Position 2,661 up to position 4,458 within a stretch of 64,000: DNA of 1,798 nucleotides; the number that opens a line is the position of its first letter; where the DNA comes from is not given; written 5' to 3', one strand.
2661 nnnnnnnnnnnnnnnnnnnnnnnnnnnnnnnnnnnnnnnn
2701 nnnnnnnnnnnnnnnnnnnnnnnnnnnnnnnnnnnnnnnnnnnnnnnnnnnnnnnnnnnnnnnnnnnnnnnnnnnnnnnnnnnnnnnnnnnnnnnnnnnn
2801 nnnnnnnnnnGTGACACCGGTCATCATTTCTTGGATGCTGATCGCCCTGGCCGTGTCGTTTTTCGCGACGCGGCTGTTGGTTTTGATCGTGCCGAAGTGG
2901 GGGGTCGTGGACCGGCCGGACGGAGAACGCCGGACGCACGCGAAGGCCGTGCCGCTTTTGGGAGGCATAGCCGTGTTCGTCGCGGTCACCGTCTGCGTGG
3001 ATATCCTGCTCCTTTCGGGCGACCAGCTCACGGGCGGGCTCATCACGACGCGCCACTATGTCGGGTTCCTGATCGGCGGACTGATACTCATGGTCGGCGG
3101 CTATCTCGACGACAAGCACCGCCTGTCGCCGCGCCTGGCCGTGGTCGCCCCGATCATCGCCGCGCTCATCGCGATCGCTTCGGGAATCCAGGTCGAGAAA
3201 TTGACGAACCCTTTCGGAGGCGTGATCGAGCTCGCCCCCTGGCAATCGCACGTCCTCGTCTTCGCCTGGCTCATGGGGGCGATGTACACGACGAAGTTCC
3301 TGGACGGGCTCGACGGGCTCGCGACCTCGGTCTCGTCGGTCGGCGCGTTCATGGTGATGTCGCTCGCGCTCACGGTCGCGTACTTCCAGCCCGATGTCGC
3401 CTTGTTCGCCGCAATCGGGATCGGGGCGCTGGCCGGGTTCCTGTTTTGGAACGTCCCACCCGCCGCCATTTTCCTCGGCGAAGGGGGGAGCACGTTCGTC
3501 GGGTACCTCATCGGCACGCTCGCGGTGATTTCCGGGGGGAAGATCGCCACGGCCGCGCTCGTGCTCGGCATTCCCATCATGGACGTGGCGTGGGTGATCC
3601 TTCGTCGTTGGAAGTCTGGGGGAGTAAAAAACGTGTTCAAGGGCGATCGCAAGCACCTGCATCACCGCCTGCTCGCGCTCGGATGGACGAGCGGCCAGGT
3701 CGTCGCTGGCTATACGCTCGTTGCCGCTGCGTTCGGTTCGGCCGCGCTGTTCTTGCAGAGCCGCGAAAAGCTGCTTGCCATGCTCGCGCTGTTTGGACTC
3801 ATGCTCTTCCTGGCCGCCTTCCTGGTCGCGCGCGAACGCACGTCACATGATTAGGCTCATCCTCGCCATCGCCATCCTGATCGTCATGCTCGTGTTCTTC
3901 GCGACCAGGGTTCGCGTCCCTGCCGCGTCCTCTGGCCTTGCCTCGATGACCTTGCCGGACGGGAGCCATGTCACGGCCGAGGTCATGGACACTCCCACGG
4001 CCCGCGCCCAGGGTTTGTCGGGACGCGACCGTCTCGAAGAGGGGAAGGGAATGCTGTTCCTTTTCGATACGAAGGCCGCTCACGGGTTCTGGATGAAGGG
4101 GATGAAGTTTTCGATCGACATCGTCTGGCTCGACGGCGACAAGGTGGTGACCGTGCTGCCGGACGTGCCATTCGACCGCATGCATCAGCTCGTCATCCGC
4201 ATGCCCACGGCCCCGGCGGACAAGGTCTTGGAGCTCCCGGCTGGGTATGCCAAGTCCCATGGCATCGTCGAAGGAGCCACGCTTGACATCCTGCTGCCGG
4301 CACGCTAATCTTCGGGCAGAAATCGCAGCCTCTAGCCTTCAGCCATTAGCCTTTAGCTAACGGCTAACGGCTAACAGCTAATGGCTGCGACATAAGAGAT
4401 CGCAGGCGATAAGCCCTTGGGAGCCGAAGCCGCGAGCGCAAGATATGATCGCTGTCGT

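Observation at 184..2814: Membrane-anchored Hsp100/Clp ATPase with a catalytically degenerate D1 domain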

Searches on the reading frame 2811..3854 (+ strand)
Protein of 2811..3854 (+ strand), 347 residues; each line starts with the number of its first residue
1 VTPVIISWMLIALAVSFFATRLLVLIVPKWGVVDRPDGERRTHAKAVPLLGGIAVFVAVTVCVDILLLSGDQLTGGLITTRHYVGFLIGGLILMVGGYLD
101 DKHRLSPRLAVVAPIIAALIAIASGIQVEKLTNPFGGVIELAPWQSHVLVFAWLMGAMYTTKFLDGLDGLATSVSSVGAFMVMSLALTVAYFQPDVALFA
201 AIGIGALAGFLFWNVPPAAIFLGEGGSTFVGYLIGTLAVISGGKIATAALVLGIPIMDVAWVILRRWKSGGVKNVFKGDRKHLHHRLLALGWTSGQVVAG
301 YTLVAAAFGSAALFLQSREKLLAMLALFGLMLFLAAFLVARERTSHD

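Call 19: search_protein_families(library=pfam, proteins=[window:2811-3854:+], max_evalue=1)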
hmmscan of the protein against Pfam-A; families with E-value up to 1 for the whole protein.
window:2811-3854:+ (347 aa): 1 family
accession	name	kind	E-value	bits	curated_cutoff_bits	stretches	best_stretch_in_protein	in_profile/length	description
PF00953.26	Glycos_transf_4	-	1.4e-28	100.3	27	1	84-241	2-159/160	Glycosyl transferase family 4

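Call 51: search_protein_families(library=ncbifam, proteins=[window:2811-3854:+], max_evalue=0.001)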
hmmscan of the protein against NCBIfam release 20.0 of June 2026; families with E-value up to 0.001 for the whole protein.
window:2811-3854:+ (347 aa): 3 families
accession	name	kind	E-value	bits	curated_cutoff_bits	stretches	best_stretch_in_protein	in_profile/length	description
TIGR02380.1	ECA_wecA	exception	3e-31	108.8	326.05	1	15-339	10-333/346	UDP-N-acetylglucosamine--undecaprenyl-phosphate N-acetylglucosaminephosphotransferase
NF053644.1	MraY_archaea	equivalog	7.7e-15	55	450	1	112-312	155-339/340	pseudomurein biosynthesis MraY family phospho-N-acetylmuramoyl-pentapeptide-transferase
TIGR00445.1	mraY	equivalog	8.7e-15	55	192.05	1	39-305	27-307/321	phospho-N-acetylmuramoyl-pentapeptide-transferase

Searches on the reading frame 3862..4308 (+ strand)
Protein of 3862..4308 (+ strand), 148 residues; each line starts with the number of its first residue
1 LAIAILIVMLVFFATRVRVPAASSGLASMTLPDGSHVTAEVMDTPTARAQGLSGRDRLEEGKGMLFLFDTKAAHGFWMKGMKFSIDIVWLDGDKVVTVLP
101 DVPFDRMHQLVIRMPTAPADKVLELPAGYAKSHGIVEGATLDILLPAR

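Call 19: search_protein_families(library=pfam, proteins=[window:3862-4308:+], max_evalue=1)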
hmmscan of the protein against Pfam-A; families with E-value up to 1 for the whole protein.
window:3862-4308:+ (148 aa): 2 families
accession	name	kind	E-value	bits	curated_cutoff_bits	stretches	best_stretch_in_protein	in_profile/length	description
PF02643.20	DUF192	-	3.5e-26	91.6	27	1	37-143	1-96/96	Uncharacterized ACR, COG1430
PF20082.4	DUF6476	-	0.16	12.4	24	0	3-39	21-57/91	Family of unknown function (DUF6476)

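Call 51: search_protein_families(library=ncbifam, proteins=[window:3862-4308:+], max_evalue=0.001)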
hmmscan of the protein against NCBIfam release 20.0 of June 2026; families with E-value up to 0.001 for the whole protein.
window:3862-4308:+ (148 aa): 1 family
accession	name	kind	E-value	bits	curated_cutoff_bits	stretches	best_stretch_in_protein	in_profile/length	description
NF002996.0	PRK03760.1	equivalog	7.7e-06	25.8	146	1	38-142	16-115/121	hypothetical protein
